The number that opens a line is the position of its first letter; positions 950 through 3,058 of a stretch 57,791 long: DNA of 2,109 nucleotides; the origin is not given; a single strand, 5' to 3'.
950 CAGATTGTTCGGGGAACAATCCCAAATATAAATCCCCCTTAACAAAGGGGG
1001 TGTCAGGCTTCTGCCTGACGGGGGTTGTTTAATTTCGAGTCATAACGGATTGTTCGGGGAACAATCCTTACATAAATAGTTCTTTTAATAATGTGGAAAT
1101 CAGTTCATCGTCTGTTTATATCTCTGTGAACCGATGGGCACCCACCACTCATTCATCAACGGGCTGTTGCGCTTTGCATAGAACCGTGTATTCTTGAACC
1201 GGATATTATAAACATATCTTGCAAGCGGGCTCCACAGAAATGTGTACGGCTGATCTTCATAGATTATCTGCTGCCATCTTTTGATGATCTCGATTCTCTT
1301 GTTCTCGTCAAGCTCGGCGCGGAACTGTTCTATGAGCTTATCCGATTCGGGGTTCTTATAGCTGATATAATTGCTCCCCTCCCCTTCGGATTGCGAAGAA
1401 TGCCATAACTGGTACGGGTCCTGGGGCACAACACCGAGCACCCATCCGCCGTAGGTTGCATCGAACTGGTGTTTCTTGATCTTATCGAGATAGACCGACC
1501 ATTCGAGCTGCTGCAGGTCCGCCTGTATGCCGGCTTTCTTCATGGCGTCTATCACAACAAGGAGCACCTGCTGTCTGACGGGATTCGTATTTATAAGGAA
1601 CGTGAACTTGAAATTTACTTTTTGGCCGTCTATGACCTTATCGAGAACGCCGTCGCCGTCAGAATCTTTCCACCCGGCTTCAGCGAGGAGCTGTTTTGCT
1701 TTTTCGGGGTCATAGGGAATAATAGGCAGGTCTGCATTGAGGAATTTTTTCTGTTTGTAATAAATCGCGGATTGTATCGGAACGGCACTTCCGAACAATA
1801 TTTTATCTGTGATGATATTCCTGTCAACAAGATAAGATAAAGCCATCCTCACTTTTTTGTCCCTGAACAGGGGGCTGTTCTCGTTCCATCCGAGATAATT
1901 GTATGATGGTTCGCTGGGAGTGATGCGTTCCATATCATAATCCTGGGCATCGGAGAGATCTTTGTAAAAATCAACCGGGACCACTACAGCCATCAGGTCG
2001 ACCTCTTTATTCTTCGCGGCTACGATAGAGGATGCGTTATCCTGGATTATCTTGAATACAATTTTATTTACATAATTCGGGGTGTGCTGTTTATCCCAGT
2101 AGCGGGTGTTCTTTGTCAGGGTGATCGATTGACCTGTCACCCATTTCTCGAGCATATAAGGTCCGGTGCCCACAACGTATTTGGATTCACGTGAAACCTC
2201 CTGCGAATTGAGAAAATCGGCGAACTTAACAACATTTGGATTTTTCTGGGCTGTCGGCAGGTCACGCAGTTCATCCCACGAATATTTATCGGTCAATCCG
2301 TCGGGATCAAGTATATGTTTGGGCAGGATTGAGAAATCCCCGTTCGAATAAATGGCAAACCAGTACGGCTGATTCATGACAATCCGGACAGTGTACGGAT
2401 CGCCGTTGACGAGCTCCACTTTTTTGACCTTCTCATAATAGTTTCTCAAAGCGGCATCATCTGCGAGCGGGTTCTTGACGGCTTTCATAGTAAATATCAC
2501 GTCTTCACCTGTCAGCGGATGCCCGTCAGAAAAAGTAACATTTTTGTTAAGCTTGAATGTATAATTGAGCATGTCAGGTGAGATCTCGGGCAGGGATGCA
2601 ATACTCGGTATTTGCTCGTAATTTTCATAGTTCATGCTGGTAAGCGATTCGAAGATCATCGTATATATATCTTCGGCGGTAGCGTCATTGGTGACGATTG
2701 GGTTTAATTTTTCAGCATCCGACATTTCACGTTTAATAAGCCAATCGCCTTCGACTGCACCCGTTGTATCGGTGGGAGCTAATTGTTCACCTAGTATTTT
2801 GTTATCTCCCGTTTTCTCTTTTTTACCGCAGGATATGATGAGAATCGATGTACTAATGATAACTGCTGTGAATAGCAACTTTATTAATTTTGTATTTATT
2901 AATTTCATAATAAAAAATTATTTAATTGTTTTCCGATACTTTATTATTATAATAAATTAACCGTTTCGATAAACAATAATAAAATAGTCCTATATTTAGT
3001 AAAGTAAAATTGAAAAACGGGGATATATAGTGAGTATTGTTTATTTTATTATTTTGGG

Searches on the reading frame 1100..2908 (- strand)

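Call 17: search_protein_families(library=pfam, proteins=[window:1100-2908:-], max_evalue=0.00001)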
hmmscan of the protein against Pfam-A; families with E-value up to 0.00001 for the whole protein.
window:1100-2908:- (602 aa): 1 family
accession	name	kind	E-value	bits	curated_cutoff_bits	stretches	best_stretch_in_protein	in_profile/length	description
PF00496.27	SBP_bac_5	-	4.3e-78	263.4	32.4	1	100-508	3-364/368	Bacterial extracellular solute-binding proteins, family 5 Middle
